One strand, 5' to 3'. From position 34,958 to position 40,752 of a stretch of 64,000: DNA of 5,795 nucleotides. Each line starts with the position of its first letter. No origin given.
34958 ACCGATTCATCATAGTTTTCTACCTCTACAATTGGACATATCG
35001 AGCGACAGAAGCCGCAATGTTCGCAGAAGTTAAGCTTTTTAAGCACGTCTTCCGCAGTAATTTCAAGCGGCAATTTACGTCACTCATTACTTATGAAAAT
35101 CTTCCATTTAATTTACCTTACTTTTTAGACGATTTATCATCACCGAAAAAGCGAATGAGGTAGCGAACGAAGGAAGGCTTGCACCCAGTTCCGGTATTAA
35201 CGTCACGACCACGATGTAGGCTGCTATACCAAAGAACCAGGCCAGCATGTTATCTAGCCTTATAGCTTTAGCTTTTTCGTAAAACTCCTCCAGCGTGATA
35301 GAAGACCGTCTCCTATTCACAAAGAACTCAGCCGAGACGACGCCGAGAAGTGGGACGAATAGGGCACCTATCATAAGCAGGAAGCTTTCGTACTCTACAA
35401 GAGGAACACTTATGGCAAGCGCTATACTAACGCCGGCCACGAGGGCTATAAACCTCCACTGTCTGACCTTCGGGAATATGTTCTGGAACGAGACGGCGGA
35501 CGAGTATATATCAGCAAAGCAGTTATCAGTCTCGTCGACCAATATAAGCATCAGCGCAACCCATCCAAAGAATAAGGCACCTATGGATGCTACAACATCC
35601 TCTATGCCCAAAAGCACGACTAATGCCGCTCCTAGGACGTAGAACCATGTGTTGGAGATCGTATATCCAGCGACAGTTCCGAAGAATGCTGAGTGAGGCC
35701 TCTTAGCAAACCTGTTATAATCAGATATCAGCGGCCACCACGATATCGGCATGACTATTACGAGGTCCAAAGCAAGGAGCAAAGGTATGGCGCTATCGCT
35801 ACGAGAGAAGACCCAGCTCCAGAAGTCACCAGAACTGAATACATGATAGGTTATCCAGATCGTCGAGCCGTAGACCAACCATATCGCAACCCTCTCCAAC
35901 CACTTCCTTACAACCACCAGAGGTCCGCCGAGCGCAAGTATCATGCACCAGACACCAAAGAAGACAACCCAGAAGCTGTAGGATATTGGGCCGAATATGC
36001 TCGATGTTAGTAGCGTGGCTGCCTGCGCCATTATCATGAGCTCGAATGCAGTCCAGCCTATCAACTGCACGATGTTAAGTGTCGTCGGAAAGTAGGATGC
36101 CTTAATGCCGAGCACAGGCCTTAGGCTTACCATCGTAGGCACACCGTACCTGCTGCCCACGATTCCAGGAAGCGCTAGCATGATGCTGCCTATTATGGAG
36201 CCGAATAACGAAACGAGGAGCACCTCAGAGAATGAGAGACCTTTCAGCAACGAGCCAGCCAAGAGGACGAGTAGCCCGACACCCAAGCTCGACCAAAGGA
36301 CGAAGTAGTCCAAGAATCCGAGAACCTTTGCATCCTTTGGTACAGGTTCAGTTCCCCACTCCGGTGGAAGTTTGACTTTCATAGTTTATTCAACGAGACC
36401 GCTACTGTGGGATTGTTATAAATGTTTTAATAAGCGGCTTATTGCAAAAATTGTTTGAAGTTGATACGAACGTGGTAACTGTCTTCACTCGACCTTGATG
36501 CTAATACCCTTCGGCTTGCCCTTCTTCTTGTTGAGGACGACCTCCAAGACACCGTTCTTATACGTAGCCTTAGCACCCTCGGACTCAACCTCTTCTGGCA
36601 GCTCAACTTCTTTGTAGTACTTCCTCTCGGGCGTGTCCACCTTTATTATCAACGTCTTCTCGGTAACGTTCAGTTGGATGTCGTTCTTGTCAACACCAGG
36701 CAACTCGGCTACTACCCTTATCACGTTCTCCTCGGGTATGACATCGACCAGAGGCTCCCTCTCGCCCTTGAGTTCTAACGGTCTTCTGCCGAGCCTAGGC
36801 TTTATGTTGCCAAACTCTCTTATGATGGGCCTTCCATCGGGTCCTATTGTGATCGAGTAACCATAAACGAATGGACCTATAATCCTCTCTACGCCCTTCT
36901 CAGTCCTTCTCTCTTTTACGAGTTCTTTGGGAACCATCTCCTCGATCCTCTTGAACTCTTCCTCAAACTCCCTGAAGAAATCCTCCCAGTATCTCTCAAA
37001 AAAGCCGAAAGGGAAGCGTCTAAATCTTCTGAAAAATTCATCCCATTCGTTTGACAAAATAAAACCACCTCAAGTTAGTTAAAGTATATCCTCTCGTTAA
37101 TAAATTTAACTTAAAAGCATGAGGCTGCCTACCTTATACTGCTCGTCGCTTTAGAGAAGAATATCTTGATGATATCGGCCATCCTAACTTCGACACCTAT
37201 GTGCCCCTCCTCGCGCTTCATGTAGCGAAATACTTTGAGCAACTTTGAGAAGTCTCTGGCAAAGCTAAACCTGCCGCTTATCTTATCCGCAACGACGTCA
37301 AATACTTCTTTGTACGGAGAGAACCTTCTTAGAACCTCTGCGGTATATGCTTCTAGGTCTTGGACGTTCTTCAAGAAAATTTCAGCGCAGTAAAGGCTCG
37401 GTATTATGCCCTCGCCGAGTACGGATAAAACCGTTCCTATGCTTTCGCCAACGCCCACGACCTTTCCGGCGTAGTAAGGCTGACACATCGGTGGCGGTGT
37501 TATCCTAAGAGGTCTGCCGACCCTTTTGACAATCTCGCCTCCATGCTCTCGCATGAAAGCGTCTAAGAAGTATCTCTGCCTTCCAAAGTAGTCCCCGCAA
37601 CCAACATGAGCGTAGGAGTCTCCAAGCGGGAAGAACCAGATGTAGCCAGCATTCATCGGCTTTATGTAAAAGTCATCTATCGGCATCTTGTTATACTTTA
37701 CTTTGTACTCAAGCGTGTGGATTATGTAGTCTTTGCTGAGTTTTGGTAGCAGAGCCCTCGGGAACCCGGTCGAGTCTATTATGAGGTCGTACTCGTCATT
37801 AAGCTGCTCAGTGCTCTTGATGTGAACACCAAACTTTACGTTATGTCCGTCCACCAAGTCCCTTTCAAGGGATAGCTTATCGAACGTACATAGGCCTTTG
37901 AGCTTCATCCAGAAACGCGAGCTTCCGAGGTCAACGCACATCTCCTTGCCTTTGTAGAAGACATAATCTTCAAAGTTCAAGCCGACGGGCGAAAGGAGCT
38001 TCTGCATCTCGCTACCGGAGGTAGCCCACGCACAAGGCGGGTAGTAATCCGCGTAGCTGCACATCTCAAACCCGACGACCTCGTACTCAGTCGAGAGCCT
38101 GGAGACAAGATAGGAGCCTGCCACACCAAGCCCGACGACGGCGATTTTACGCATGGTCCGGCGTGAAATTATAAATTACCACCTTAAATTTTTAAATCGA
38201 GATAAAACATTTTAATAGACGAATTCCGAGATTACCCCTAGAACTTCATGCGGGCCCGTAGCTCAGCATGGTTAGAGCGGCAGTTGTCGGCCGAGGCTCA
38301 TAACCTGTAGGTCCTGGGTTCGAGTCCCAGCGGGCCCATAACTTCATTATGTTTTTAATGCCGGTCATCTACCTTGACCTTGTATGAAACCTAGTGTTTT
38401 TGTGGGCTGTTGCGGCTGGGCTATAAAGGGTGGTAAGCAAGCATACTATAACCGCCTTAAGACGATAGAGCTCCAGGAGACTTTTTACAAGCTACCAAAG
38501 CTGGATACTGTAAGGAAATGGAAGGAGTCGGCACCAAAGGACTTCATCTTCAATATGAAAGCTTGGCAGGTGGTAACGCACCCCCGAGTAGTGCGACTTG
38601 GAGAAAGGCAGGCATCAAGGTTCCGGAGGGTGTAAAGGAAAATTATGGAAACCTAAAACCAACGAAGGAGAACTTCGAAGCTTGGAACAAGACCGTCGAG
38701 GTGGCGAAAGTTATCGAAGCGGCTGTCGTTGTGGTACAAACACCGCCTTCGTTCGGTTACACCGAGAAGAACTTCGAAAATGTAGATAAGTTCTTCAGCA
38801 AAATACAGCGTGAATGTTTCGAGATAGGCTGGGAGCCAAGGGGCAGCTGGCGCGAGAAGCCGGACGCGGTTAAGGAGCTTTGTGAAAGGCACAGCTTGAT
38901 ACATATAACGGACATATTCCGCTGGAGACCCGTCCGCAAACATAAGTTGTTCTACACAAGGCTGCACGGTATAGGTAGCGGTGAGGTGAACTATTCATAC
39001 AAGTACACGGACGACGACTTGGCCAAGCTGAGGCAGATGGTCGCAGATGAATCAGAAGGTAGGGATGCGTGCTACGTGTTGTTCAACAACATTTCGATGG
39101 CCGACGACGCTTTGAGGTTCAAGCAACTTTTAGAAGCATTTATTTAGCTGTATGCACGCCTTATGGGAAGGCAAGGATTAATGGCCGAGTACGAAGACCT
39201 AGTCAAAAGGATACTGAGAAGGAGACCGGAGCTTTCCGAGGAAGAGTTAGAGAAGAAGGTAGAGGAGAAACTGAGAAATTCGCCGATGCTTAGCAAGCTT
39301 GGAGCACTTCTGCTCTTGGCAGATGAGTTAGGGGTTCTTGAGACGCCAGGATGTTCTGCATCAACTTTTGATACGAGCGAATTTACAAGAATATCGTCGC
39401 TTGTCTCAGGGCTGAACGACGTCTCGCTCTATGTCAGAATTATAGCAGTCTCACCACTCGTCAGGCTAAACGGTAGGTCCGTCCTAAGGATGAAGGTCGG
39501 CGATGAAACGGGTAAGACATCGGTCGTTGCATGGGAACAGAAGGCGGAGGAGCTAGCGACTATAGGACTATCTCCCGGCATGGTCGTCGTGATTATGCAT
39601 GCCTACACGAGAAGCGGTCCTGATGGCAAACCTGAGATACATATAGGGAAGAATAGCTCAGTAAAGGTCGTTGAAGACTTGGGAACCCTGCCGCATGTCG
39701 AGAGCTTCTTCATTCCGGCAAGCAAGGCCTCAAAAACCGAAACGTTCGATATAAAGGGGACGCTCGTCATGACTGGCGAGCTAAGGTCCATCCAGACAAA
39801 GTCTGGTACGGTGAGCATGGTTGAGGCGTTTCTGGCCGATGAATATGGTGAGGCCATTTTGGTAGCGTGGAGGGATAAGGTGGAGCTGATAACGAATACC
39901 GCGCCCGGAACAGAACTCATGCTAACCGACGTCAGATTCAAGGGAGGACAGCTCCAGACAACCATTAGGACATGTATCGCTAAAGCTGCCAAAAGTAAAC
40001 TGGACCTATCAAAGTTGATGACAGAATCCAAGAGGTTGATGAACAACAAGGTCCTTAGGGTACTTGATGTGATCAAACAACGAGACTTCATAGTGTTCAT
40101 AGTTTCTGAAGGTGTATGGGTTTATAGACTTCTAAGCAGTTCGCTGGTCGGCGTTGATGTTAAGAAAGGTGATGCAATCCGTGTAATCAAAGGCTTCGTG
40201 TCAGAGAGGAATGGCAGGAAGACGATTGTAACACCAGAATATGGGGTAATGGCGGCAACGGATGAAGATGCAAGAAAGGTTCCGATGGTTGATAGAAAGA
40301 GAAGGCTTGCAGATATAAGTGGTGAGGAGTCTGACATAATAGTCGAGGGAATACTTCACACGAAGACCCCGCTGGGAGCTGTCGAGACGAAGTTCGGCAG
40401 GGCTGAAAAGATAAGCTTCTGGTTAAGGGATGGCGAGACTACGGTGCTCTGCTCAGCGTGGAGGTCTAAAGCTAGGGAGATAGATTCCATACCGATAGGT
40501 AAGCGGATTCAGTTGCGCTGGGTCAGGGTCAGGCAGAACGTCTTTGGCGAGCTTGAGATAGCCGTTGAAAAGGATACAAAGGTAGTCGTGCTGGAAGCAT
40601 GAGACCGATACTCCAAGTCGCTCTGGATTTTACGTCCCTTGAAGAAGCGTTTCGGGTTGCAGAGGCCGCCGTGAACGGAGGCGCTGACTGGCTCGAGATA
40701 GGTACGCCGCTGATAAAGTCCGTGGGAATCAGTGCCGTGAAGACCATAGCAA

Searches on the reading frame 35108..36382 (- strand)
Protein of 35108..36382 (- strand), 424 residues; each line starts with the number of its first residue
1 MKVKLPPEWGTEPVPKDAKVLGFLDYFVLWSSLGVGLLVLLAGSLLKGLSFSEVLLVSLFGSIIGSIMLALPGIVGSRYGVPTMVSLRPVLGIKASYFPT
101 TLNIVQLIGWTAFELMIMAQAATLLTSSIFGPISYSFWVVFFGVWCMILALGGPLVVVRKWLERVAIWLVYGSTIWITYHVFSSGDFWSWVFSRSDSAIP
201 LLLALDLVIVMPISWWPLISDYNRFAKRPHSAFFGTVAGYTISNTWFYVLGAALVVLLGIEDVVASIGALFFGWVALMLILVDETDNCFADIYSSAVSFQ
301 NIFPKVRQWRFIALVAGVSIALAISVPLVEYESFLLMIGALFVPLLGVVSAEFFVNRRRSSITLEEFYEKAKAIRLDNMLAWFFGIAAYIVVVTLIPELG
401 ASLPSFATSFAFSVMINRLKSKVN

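Call 90: search_protein_families(library=pfam, proteins=[window:35108-36382:-], max_evalue=0.00001)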
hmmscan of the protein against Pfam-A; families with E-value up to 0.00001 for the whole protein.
window:35108-36382:- (424 aa): 1 family
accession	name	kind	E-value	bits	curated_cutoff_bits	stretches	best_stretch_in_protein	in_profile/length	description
PF02133.21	Transp_cyt_pur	-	4.7e-29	101.9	23.5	1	13-397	1-421/440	Permease for cytosine/purines, uracil, thiamine, allantoin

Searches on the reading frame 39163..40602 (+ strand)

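Call 90: search_protein_families(library=pfam, proteins=[window:39163-40602:+], max_evalue=0.00001)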
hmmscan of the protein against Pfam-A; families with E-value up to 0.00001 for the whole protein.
window:39163-40602:+ (479 aa): 1 family
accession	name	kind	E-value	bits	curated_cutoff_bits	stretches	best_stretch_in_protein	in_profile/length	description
PF01336.31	tRNA_anti-codon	-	4.1e-12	46.3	27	0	88-161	2-69/75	OB-fold nucleic acid binding domain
